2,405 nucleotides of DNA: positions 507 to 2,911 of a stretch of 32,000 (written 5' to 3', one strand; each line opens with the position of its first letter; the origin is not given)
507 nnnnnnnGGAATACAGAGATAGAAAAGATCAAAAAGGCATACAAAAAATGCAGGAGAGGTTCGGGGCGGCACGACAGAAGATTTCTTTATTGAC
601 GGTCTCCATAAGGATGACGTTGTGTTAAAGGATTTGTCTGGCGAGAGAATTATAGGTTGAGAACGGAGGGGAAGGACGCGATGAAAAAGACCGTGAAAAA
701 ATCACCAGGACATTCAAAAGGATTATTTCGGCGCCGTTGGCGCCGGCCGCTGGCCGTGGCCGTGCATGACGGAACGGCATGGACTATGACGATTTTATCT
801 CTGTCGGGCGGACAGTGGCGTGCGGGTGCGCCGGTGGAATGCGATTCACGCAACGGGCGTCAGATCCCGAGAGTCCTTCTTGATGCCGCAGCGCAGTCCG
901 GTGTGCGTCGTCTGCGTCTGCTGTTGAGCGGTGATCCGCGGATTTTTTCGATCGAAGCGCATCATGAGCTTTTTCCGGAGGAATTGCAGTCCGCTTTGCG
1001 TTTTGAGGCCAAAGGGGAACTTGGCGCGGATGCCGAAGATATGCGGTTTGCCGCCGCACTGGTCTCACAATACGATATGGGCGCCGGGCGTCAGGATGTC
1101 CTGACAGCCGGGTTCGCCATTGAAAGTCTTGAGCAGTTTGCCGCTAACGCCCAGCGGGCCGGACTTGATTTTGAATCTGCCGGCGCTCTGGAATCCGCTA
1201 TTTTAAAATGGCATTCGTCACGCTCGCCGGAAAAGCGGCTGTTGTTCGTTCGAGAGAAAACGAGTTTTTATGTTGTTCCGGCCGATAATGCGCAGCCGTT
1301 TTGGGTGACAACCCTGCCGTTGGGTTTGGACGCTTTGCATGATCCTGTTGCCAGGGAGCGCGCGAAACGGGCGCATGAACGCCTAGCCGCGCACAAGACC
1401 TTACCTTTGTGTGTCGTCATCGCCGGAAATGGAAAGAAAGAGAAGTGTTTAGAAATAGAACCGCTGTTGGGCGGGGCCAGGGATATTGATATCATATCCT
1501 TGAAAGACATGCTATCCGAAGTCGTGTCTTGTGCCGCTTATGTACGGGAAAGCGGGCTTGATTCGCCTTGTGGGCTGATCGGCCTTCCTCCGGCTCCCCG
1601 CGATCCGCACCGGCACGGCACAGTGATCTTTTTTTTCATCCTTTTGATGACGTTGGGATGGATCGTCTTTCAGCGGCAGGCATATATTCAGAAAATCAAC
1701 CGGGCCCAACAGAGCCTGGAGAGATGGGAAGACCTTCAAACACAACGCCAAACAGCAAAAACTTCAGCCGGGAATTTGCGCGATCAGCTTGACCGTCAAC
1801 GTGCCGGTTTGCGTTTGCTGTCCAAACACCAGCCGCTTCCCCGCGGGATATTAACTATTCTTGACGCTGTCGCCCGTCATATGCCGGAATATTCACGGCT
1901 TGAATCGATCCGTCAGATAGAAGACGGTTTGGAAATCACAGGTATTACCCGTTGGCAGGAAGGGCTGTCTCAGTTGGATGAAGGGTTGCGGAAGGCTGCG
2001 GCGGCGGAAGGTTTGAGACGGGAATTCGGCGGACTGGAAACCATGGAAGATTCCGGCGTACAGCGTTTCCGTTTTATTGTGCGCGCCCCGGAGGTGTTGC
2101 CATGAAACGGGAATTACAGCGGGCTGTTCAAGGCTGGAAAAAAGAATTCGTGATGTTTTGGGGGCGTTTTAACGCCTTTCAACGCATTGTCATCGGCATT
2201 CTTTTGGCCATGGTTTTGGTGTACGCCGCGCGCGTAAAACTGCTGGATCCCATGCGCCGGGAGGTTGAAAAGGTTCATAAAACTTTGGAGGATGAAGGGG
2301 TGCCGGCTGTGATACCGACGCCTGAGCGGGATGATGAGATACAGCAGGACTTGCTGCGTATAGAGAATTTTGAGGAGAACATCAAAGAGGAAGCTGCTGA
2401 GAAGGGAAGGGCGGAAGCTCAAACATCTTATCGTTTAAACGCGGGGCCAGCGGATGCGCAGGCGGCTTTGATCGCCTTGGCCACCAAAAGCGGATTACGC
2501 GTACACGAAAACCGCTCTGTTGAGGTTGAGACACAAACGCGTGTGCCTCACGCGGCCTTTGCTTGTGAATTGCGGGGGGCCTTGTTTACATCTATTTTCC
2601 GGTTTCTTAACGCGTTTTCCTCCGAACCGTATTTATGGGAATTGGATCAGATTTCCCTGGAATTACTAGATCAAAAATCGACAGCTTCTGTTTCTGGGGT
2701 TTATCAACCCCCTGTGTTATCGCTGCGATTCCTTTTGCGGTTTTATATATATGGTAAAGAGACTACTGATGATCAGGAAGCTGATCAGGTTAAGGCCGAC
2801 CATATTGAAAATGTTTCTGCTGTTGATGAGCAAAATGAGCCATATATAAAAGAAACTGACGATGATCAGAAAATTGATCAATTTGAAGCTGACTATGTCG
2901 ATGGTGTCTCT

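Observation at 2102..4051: PilO/GspM-like platform protein fused to two carbohydrate-binding-like modules through an acidic repeat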

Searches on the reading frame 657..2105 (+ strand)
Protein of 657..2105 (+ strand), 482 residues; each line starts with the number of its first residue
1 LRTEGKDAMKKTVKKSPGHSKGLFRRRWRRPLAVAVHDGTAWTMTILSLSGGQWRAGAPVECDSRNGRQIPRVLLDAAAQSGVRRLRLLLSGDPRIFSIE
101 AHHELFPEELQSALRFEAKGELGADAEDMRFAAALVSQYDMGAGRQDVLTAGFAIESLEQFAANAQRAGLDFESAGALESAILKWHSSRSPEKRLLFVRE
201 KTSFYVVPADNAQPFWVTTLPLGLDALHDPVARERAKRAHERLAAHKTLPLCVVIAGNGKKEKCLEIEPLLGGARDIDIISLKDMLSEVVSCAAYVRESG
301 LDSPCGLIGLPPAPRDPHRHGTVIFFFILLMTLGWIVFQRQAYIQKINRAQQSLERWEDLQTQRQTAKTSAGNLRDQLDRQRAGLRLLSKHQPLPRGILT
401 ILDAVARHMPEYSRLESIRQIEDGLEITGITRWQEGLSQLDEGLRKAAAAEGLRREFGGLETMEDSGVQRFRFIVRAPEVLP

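Call 3: search_protein_families(library=pfam, proteins=[window:657-2105:+], max_evalue=1)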
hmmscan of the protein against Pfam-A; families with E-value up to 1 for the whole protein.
window:657-2105:+ (482 aa): 3 families
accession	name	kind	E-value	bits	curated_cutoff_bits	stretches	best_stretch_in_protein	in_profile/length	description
PF05137.18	PilN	-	0.0016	18.9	22.8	1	401-475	2-74/78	Fimbrial assembly protein (PilN)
PF04995.19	CcmD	-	0.1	13.1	25.6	0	324-352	13-41/44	Heme exporter protein D (CcmD)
PF03924.19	CHASE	-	0.15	12.3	25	0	208-255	66-113/189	CHASE domain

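Call 7: search_protein_families(library=ncbifam, proteins=[window:657-2105:+], max_evalue=0.1)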
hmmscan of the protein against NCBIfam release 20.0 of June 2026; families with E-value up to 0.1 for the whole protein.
window:657-2105:+ (482 aa): 1 family
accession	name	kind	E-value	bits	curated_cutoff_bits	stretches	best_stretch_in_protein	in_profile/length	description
TIGR03141.1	cytochro_ccmD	equivalog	0.0065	16.5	25.95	1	324-353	16-45/47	heme exporter protein CcmD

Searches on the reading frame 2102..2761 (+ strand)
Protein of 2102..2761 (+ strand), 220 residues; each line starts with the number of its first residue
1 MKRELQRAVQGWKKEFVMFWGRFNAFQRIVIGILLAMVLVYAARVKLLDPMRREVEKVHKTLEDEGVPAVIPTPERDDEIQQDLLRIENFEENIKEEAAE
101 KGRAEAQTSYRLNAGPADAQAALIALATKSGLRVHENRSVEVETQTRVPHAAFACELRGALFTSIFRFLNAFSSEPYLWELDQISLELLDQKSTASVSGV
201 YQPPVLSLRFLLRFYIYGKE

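Call 14: find_homologous_proteins(query=window:2102-2761:+, max_evalue=0.01)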
Query seq(220 aa) (220 aa): 1 proteins with E <= 0.01 among 557 candidates.
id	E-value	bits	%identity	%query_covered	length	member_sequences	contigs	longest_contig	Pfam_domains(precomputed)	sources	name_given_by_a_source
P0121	1.2e-62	229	52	100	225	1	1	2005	-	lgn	-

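Call 24: search_solved_structures(query=A2, max_evalue=10, show_alignments=3)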
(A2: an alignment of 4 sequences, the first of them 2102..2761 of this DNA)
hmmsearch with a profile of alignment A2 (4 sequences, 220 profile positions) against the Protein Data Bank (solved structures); distinct sequences matched with E-value up to 10: 1.
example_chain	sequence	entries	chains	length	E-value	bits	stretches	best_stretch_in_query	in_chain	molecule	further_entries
5doo_A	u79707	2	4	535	1.3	11.9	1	82-157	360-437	protein lysine methyltransferase 2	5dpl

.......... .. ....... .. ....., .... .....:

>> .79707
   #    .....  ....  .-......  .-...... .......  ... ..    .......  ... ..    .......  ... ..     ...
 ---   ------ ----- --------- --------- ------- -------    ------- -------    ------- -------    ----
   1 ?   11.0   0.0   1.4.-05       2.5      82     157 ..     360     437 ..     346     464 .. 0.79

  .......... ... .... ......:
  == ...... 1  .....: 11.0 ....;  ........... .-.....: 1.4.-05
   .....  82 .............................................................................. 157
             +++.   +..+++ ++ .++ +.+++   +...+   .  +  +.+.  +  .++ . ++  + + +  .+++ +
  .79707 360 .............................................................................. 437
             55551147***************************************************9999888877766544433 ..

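Call 31: search_protein_representatives(alignment_id=A2)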
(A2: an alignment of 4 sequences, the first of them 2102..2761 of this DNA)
Query: 4 sequences, 220 profile positions. Proteins with E-value up to 0.001 (for the whole library): 77; up to 1e-10: 58; up to 1e-30: 19. The best 77 are listed.
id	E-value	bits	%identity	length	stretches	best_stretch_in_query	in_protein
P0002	4.2e-123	425.6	-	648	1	1-219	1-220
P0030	1.4e-113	394.4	-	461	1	1-219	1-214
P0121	7.1e-111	385.6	-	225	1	1-219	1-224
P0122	7.0e-67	241.8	-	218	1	1-217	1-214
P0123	1.7e-61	224.2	-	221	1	1-218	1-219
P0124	4.5e-58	213.0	-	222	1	1-218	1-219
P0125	6.0e-57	209.3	-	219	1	3-217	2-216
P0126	3.2e-53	197.1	-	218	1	1-217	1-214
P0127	6.8e-51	189.5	-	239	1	1-217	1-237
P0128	2.0e-49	184.7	-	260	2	1-146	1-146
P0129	9.7e-47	175.9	-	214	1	1-218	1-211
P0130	2.0e-46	174.9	-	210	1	1-190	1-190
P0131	3.1e-42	161.2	-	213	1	4-219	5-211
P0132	3.2e-39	151.3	-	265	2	1-143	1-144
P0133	1.4e-38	149.2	-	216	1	1-205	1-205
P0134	4.3e-38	147.6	-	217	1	2-219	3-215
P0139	2.0e-28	116.0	-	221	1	1-217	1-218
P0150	9.3e-24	100.8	-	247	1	3-218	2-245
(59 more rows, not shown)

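Call 35: search_protein_families(library=pfam, alignment_id=A3, max_evalue=1)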
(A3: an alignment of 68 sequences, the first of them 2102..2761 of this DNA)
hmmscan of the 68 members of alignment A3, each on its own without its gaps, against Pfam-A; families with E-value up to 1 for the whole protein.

A. member 1, window:2102-2761:+ (220 aa): 0 families

B. families by the number of members that match (of 68 scanned): 94 families (the first 25 are shown)
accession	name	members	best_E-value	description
PF04350.18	PilO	8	0.00021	Pilus assembly protein, PilO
PF08525.16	OapA_N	4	0.043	Opacity-associated protein A N-terminal motif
PF10741.14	T2SSM_b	3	8.4e-16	Type II secretion system (T2SS), protein M subtype b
PF10805.13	DUF2730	3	0.057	Protein of unknown function (DUF2730)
PF04612.17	T2SSM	2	4.1e-08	Type II secretion system (T2SS), protein M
PF16996.10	Asp4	2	0.007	Accessory secretory protein Sec Asp4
PF19111.5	DUF5798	2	0.014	Family of unknown function (DUF5798)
PF19911.4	DUF6384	2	0.018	Family of unknown function (DUF6384)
PF12746.13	GNAT_acetyltran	2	0.19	GNAT acetyltransferase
PF06459.17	RR_TM4-6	2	0.26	Ryanodine Receptor TM 4-6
PF21618.2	OST_P1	1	0.0016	Oligosaccharyl transferase, Peripheral 1 domain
PF17082.10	Spc29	1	0.0024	Spindle Pole Component 29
PF15262.11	DUF4592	1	0.004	Domain of unknown function (DUF4592)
PF16515.11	HIP1_clath_bdg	1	0.0046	Clathrin-binding domain of Huntingtin-interacting protein 1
PF00311.23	PEPcase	1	0.0085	Phosphoenolpyruvate carboxylase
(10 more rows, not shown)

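Call 36: search_solved_structures(query=A3, max_evalue=10, show_alignments=2)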
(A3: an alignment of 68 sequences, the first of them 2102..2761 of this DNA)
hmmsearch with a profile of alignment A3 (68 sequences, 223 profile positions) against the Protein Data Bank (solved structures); distinct sequences matched with E-value up to 10: 19.
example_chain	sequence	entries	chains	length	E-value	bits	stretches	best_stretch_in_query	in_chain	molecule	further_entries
3jc8_Oa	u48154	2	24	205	9e-06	28.4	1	76-212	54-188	PilO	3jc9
22vl_b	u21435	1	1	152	4.1e-05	26.3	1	78-143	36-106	ATP synthase subunit b, chloroplastic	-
6oqt_X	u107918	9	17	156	0.0021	20.7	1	28-142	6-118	ATP synthase subunit b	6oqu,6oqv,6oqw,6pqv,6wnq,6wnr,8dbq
8dbw_X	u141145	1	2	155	0.0021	20.7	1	28-142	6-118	ATP synthase subunit b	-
5t4o_I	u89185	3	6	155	0.0021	20.7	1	28-142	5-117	ATP synthase subunit b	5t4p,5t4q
6oqr_X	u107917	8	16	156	0.0022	20.6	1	28-142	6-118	ATP synthase subunit b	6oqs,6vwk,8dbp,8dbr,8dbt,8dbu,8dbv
8dbs_X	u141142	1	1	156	0.0031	20.2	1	28-142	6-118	ATP synthase subunit b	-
6msr_A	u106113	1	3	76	0.43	13.1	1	83-139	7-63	pRO-2.5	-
7upo_B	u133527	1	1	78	0.64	12.6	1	74-112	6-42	DHT03 protein B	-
7upq_B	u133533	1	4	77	0.78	12.3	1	74-113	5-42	DHT03 protein B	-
1xi4_J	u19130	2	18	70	0.86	12.1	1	81-140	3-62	Clathrin light chain A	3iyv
7xa3_R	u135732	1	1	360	1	11.9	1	17-59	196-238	Isoform B of C-C chemokine receptor type 2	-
8tn1_A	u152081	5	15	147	1.3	11.6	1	75-129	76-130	De novo designed 4 helix bundles | De novo designed protein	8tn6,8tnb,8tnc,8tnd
2rjz_A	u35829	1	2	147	1.3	11.6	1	91-198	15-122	PilO protein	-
8ro0_q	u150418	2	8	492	3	10.4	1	46-113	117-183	Pre-mRNA-processing factor 19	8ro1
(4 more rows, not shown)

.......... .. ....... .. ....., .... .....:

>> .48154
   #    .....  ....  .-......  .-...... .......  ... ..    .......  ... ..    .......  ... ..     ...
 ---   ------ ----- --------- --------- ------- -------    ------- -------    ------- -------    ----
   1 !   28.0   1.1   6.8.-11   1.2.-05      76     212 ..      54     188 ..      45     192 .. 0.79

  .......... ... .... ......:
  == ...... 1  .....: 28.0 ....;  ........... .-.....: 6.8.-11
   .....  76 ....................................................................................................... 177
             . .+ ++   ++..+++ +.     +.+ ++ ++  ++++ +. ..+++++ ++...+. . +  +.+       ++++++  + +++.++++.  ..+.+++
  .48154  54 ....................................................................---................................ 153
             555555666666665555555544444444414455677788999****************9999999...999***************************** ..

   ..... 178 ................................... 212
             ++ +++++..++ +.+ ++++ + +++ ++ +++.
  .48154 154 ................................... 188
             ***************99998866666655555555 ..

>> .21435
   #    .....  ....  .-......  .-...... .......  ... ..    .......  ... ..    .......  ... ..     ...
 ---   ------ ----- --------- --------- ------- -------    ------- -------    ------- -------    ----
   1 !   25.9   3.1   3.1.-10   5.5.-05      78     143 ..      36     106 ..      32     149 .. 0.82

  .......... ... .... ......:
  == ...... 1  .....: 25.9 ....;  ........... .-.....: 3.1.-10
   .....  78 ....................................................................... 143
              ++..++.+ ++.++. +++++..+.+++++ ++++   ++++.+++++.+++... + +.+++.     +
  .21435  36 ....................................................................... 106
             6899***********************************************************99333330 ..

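Call 37: predict_structure(alignment_id=A3)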
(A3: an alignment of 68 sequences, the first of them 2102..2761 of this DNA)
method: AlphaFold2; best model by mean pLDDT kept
length: 220 residues; sequences in the alignment: 68
mean_pLDDT: 94.6   pTM: 0.65
mean pLDDT of the five models: 94.6, 94.3, 94.1, 93.9, 93.6
residues with pLDDT >= 90: 199; 70-90: 15; 50-70: 6; < 50: 0
segments of 3 or more residues with pLDDT < 50: none
pLDDT, mean of each block of 10 residues (from residue 1): 94 94 95 97 97 97 95 95 98 98 96 97 98 98 91 97 97 97 96 69 94 91
secondary structure, 60 per line:
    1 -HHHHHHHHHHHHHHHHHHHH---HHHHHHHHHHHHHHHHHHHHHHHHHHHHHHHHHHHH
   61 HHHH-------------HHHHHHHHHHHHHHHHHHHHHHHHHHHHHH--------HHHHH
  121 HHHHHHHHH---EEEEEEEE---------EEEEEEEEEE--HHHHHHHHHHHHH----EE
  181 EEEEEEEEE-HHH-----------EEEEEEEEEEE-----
elements in order: H2-21 H25-64 H78-107 H116-129 E133-140 E150-159 H162-174 E179-189 E205-215

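Call 42: fold_search(model_id=the predicted structure, library=pdb)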
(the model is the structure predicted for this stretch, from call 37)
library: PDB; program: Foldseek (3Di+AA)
matches with E <= 10: 1027; with E <= 0.001: 8
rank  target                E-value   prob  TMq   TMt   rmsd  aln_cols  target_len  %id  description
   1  3jc8_Oa               5.3e-06  1.00  0.41  0.47  11.3       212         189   14  Architectural model of the type IVa pilus machine in a piliated state (released 2016-03-16)
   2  2rjz_A                3.5e-04  1.00  0.38  0.58   6.7       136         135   17  Crystal structure of the type 4 fimbrial biogenesis protein PilO from Pseudomonas aeruginosa (released 2007-11-06)
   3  6kny_A                4.4e-04  1.00  0.34  0.43   3.3       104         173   12  Structure of Amuc_1100 without transmembrane region from Akkermansia muciniphila (released 2020-04-15)
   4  6lad_D                6.3e-04  1.00  0.33  0.37   4.2       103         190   13  Crystal structure of Amuc_1100 from Akkermansia muciniphila (released 2020-08-05)
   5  2rjz_B                7.1e-04  1.00  0.40  0.65   6.2       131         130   15  Crystal structure of the type 4 fimbrial biogenesis protein PilO from Pseudomonas aeruginosa (released 2007-11-06)
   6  5uvr                  7.6e-04  1.00  0.33  0.69   2.9        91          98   16  The core region of PilO from the type IV pilus system of Pseudomonas aeruginosa (released 2018-02-21)
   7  6lad_B                9.1e-04  1.00  0.32  0.38   3.6       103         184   12  Crystal structure of Amuc_1100 from Akkermansia muciniphila (released 2020-08-05)
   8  6lad_A                9.7e-04  1.00  0.32  0.36   4.5       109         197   11  Crystal structure of Amuc_1100 from Akkermansia muciniphila (released 2020-08-05)
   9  6laf_A                2.1e-03  1.00  0.32  0.41   5.3       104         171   14  Crystal structure of the core domain of Amuc_1100 from Akkermansia muciniphila (released 2020-08-05)
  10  6kny_B                2.3e-03  1.00  0.33  0.38   8.0       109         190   13  Structure of Amuc_1100 without transmembrane region from Akkermansia muciniphila (released 2020-04-15)
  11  6lad_C                2.9e-03  1.00  0.33  0.36   4.1       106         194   11  Crystal structure of Amuc_1100 from Akkermansia muciniphila (released 2020-08-05)
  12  6lad_E                3.0e-03  1.00  0.34  0.39   3.7       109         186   14  Crystal structure of Amuc_1100 from Akkermansia muciniphila (released 2020-08-05)
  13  6lad_F                5.3e-03  1.00  0.33  0.39   3.6       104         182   10  Crystal structure of Amuc_1100 from Akkermansia muciniphila (released 2020-08-05)
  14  9m6x_M                5.9e-03  0.96  0.23  0.34   5.5        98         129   15  Cryo-EM structure of bacteriophage NF5 neck (released 2025-12-17)
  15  6laf_B                9.1e-03  1.00  0.33  0.38   8.2       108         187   13  Crystal structure of the core domain of Amuc_1100 from Akkermansia muciniphila (released 2020-08-05)
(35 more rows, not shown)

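Call 48: list_cluster_members(proteins=[P0122, P0123, P0124, P0125, P0126, P0127, P0129, P0134, P0139, P0150])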
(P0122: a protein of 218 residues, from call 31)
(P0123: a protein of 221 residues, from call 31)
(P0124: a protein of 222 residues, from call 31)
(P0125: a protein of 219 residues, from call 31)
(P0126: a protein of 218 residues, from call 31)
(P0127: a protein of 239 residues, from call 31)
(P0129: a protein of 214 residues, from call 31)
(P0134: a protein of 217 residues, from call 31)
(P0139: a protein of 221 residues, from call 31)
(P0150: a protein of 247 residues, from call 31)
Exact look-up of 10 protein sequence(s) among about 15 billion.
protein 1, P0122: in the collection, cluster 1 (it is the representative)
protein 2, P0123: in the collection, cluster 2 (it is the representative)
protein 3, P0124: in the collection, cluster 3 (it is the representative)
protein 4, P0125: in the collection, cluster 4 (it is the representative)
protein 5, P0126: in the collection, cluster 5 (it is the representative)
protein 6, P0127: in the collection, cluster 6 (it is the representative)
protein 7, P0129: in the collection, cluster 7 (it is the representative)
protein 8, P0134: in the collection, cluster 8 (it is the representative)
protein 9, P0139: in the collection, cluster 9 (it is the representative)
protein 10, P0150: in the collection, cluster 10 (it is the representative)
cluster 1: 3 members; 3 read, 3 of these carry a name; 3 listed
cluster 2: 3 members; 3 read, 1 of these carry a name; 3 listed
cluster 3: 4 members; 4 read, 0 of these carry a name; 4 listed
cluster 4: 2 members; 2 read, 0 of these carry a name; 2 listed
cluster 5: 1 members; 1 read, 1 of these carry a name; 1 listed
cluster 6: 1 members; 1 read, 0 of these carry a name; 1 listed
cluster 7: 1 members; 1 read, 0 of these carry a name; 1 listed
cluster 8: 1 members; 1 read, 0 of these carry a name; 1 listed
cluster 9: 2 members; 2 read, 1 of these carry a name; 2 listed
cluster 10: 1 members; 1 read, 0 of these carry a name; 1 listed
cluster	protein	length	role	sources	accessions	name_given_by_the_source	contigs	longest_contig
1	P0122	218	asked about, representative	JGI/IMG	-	hypothetical protein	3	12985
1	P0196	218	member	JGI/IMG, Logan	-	hypothetical protein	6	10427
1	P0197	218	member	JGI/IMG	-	hypothetical protein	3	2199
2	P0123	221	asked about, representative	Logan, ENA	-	-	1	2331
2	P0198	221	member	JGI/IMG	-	hypothetical protein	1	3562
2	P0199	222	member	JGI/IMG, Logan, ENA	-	-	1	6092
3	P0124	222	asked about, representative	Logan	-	-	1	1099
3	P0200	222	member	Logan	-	-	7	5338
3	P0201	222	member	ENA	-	-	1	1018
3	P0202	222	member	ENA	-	-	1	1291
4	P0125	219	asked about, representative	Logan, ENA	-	-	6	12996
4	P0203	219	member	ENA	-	-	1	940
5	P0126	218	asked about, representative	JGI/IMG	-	hypothetical protein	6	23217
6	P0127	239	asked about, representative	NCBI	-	-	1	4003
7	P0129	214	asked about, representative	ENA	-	-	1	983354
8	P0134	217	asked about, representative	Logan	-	-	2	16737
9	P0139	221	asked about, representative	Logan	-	-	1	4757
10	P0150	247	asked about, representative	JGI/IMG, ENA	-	-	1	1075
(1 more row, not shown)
